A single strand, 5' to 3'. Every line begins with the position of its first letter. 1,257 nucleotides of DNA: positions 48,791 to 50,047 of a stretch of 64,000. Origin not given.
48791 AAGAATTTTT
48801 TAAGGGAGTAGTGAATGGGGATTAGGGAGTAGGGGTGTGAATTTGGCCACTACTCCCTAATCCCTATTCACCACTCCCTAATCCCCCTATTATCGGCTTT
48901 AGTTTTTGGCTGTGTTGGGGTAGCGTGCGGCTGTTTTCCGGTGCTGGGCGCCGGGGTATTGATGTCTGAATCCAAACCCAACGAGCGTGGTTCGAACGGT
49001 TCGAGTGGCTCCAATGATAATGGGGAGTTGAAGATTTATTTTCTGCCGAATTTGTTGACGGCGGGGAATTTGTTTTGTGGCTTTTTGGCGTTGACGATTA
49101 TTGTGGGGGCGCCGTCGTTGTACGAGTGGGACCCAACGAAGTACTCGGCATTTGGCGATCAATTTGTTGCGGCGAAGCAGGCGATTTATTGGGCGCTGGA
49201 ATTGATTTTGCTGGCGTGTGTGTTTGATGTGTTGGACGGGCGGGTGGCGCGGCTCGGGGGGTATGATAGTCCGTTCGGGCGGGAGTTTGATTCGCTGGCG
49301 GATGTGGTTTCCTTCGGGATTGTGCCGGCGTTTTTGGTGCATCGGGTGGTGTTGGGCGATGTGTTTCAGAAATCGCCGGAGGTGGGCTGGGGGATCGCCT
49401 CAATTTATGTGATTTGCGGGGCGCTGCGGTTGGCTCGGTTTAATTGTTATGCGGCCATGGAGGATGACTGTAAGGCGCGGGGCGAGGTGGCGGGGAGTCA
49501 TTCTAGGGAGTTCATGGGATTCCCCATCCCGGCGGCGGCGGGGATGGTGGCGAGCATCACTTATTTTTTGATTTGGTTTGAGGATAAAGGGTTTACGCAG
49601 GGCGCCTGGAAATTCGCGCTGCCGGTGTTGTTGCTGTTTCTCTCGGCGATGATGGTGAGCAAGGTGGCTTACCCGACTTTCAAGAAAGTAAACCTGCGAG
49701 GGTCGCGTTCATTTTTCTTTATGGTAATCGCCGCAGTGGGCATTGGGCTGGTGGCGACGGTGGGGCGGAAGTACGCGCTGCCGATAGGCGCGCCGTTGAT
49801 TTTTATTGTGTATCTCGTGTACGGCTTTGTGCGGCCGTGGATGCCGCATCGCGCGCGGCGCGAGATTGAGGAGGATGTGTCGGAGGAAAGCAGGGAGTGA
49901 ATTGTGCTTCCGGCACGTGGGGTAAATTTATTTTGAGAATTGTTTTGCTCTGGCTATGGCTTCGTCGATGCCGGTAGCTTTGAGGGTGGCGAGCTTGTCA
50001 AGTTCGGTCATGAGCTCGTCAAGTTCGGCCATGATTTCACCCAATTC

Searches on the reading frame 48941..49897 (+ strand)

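Call 19: search_protein_families(library=pfam, proteins=[window:48941-49897:+], max_evalue=0.00001)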
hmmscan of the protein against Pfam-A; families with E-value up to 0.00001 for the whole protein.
window:48941-49897:+ (319 aa): 1 family
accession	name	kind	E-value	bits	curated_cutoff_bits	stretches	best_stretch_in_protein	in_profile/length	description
PF01066.26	CDP-OH_P_transf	-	1e-19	71.9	22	1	35-220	3-138/152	CDP-alcohol phosphatidyltransferase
